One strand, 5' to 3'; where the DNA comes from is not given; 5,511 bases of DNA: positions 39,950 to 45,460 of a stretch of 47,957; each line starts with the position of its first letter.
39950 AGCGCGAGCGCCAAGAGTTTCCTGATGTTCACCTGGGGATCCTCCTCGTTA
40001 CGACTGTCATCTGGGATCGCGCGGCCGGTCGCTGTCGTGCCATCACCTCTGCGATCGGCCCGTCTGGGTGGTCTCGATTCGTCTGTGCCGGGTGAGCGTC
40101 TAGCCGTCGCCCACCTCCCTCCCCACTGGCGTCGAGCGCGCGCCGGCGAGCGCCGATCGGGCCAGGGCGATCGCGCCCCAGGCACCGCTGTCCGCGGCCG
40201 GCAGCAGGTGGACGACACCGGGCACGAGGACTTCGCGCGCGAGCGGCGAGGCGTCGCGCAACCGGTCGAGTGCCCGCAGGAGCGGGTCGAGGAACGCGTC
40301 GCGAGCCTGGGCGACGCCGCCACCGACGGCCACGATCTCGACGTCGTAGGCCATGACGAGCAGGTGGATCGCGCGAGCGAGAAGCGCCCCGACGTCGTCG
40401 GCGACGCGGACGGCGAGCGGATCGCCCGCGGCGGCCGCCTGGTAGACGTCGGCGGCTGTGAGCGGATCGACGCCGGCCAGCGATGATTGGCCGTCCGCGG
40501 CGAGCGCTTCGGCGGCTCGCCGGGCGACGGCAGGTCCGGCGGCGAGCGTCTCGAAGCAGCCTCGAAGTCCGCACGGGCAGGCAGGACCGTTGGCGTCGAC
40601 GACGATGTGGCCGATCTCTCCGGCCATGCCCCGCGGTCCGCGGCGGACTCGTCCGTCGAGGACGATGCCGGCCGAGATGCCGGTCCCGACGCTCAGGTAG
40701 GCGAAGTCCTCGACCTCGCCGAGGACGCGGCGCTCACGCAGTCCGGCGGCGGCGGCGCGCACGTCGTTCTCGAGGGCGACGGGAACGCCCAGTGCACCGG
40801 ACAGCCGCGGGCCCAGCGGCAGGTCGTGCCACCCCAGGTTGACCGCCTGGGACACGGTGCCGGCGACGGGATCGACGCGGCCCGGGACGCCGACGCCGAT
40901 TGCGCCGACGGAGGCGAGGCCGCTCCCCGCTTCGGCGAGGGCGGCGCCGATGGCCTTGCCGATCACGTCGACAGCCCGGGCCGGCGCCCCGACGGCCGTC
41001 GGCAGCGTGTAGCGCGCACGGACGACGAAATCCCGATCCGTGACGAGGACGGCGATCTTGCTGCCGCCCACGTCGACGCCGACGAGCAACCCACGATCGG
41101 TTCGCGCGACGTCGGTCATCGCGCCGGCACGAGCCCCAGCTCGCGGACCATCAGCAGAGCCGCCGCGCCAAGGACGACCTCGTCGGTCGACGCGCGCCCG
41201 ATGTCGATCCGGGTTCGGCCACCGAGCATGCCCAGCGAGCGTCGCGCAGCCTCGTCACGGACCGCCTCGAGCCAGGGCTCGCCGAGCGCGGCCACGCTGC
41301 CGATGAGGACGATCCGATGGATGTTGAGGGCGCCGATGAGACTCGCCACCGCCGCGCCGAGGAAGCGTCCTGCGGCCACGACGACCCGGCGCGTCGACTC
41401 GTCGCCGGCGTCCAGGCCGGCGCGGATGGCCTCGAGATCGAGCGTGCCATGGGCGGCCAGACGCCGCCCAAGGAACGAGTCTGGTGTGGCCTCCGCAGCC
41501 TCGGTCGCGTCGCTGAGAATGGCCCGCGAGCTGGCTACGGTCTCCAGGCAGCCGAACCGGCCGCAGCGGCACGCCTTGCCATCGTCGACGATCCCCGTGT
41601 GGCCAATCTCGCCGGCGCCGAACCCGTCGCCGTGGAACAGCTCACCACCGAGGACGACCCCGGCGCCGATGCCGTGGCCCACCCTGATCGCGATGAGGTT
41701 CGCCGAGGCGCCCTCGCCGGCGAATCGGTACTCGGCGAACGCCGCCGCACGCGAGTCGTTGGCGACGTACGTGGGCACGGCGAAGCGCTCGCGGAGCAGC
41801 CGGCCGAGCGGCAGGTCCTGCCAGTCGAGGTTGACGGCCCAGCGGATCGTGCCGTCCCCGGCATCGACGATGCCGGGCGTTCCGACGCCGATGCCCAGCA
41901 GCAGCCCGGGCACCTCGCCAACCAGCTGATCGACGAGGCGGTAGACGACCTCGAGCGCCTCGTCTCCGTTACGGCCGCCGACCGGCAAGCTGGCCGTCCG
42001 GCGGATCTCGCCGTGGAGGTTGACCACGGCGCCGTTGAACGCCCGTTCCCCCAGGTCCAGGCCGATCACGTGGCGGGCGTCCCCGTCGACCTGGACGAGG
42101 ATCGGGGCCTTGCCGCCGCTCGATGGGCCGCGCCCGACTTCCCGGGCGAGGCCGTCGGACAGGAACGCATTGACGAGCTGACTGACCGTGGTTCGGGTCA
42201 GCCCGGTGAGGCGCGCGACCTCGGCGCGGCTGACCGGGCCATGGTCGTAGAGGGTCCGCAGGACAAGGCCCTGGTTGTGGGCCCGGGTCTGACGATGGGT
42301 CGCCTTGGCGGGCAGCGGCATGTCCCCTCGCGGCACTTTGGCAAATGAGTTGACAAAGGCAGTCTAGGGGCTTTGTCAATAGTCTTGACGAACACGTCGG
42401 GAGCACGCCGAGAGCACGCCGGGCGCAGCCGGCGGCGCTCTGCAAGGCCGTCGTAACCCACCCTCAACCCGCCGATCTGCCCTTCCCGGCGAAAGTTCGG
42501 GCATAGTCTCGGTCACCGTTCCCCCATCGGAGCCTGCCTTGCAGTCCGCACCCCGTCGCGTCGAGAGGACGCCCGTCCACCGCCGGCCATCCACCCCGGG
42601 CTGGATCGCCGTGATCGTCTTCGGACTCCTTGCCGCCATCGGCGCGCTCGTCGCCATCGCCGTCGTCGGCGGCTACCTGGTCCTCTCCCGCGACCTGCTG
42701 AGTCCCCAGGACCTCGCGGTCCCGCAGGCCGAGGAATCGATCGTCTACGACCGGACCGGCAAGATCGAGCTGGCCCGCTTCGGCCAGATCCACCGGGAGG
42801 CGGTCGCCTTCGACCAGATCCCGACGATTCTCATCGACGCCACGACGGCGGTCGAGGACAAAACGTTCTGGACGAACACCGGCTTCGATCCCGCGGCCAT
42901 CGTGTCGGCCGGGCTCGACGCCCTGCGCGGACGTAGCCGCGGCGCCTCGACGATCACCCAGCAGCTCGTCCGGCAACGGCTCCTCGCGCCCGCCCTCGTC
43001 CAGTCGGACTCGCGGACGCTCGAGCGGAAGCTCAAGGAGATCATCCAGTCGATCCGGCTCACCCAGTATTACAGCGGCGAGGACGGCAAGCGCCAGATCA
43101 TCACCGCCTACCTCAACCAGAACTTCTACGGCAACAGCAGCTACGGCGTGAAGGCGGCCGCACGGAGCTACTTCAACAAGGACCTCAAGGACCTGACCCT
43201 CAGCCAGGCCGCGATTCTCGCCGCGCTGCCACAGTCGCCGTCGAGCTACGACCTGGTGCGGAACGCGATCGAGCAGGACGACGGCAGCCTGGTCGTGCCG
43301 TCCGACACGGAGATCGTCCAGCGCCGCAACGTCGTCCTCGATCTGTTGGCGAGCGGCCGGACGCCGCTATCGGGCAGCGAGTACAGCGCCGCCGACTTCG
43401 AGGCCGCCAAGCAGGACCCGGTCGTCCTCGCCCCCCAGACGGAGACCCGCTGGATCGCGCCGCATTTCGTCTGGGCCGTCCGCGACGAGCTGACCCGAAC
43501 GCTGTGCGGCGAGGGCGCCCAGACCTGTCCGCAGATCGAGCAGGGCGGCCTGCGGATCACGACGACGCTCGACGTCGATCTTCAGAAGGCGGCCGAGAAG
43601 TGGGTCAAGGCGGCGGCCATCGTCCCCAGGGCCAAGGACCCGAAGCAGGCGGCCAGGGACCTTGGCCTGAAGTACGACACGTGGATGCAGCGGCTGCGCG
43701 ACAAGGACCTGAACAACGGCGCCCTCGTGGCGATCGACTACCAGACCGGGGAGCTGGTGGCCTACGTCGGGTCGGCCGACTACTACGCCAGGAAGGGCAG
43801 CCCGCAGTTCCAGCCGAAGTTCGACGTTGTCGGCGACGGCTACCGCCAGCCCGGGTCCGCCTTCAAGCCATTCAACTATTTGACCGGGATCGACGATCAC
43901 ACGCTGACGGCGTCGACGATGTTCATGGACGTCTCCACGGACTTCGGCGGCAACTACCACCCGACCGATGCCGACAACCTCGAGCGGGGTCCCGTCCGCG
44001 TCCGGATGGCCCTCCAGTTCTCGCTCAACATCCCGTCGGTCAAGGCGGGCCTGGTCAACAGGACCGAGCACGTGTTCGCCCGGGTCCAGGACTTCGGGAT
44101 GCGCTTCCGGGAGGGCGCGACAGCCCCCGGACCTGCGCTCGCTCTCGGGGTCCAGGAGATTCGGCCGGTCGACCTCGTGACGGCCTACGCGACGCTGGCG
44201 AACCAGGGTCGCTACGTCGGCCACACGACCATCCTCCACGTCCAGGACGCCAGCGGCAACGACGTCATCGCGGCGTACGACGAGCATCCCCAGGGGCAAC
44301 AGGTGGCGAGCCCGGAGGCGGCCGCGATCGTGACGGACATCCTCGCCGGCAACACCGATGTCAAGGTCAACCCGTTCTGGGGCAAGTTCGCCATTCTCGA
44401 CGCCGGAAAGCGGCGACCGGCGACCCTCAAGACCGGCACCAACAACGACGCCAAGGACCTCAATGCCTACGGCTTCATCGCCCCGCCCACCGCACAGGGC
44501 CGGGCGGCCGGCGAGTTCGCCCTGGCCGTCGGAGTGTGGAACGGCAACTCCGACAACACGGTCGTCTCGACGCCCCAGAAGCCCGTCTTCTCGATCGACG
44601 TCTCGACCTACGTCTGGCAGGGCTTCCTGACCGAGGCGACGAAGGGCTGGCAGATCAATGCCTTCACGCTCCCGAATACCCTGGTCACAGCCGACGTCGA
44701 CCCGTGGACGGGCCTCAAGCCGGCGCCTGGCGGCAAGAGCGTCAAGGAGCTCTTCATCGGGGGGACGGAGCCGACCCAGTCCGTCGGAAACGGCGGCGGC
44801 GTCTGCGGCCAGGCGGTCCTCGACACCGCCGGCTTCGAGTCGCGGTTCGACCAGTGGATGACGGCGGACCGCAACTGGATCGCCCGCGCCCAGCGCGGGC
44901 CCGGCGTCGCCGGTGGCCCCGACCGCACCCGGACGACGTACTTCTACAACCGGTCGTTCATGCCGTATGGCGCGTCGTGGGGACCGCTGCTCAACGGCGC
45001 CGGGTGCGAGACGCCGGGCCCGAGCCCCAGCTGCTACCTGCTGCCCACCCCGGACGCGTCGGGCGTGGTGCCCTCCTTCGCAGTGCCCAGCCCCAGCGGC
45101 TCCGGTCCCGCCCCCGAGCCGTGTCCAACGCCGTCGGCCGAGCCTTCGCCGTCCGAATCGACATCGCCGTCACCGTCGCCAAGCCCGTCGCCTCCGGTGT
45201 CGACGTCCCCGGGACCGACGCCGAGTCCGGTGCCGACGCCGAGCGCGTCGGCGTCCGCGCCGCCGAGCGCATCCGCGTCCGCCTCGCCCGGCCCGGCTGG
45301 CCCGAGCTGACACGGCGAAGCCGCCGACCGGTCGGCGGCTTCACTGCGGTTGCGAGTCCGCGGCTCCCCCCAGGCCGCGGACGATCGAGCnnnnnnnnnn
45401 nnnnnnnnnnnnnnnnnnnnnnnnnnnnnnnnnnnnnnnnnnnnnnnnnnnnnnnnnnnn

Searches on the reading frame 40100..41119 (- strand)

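Call 40: search_protein_families(library=pfam, proteins=[window:40100-41119:-], max_evalue=0.00001)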
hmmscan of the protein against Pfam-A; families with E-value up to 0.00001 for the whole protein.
window:40100-41119:- (339 aa): 1 family
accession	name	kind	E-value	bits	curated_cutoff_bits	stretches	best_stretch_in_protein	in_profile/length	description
PF00480.26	ROK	-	1.6e-55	189.2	22.9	1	13-321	2-292/294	ROK family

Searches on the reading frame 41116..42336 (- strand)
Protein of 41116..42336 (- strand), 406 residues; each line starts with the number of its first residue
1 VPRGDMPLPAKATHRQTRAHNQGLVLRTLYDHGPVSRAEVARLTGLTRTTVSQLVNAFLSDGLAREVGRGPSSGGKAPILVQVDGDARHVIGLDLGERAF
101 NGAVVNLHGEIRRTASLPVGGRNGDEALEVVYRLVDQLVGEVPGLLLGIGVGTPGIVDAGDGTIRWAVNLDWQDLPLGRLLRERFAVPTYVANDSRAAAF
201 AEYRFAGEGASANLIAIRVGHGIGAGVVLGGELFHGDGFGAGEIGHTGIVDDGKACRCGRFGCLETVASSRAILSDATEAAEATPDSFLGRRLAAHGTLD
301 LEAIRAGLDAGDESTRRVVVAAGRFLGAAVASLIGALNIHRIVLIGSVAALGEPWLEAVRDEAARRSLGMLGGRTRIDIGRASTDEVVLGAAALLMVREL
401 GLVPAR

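Call 96: search_dna_similar(query=window:41116-42336:-, collection=plasmids, mode=protein, max_evalue=1e-10, max_rows=6)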
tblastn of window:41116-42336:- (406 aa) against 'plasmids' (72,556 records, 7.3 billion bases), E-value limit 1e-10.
Records with a match: 797; places in all: 1140; records where one place covers at least 80% of the query: 573.
Best place of each record, by identity: <60% 797.
By first word of the organism name: Rhizobium 283; Sinorhizobium 72; Pantoea 68; Phaeobacter 58; Streptomyces 37; Agrobacterium 32; Enterococcus 22; Shinella 14; Escherichia 12; Clostridium 11; and 80 more.
By predicted mobility (MOB-suite, as given by PLSDB): non-mobilizable 494; conjugative 218; mobilizable 85.
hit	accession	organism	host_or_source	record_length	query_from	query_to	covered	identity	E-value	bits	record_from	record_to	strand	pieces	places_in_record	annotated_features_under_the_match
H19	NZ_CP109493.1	Streptomyces sp. NBC_01435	-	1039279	7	402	98%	39.8%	2e-54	201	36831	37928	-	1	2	record has no annotation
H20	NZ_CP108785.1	Embleya sp. NBC_00888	-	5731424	3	396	97%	34.6%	2e-37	151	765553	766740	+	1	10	none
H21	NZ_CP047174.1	Rathayibacter sp. VKM Ac-2760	Tanacetum vulgare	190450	11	406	98%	34.2%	4e-38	153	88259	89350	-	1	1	ROK family transcriptional regulator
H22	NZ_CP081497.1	Streptomyces sp. BHT-5-2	whole organism,plant soil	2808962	16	396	94%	34.5%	8e-36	147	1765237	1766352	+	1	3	none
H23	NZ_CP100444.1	Streptomyces rimosus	pure culture,OTC cluster deletion ...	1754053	3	392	96%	33.0%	3e-19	98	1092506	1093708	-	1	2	record has no annotation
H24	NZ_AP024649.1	Arthrobacter sp. StoSoilB13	-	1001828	9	405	98%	32.3%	9e-26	117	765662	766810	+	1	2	none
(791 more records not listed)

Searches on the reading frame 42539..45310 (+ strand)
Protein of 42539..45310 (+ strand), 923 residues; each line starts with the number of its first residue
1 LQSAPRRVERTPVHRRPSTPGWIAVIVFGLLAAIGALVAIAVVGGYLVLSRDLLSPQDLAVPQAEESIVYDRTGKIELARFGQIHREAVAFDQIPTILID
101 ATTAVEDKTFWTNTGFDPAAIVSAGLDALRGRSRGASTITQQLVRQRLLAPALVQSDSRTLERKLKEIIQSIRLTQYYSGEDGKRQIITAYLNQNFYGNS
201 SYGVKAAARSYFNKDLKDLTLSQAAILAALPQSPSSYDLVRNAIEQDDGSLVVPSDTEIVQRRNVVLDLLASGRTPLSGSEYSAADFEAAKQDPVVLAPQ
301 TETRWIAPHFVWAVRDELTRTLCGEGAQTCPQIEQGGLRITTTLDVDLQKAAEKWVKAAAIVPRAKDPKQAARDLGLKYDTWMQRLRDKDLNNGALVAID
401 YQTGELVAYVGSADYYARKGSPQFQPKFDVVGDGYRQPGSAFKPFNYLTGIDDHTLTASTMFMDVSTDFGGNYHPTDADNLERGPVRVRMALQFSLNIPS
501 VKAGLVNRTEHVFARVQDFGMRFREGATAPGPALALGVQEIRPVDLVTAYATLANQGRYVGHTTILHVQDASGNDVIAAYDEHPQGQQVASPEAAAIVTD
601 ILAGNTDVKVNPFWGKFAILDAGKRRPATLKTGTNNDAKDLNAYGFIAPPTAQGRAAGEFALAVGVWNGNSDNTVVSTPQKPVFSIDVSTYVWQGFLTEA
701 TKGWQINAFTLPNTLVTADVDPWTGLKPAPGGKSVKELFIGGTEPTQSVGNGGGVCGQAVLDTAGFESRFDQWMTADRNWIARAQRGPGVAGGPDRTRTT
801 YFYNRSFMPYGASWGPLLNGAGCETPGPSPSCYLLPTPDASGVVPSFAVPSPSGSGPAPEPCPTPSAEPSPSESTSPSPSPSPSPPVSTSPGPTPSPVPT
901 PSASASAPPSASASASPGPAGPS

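Call 95: search_dna_similar(query=window:42539-45310:+, collection=plasmids, mode=protein, max_evalue=1e-10, max_rows=6)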
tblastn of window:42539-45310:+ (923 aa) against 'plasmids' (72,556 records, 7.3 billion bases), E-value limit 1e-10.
Records with a match: 508; places in all: 672; records where one place covers at least 80% of the query: 0.
Best place of each record, by identity: <60% 508.
By first word of the organism name: Rhizobium 121; Sinorhizobium 87; Bacillus 52; Streptomyces 19; Clostridium 17; Ensifer 16; Acaryochloris 11; Escherichia 11; Lactobacillus 10; Rhodococcus 8; and 71 more.
By predicted mobility (MOB-suite, as given by PLSDB): non-mobilizable 314; conjugative 131; mobilizable 63.
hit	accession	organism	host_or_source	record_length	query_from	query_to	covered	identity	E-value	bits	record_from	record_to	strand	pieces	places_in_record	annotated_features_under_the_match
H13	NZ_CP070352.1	Ensifer sp. PDNC004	cell culture,Plastic debris in ...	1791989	71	768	72%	30.9%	9e-21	187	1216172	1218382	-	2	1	none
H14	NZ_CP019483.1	Sinorhizobium meliloti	alfalfa,whole organism,alfalfa nodule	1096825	70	759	72%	30.3%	1e-21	186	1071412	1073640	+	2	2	record has no annotation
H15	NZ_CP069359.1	Microvirga sp. VF16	Vachellia farnesiana,Cell culture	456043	74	745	70%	31.1%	3e-24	217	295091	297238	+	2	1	penicillin-binding protein 1A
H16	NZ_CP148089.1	Sinorhizobium meliloti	Medicago sativa,cell culture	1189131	70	746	71%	30.5%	2e-22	186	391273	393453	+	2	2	record has no annotation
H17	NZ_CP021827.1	Sinorhizobium meliloti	Medicago truncatula,Single Cell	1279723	70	746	71%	30.5%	3e-22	185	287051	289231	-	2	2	record has no annotation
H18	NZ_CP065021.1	Sinorhizobium meliloti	Medicago sativa subsp. varia (Martyn) ...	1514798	70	746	70%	30.8%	1e-22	188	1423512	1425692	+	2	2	none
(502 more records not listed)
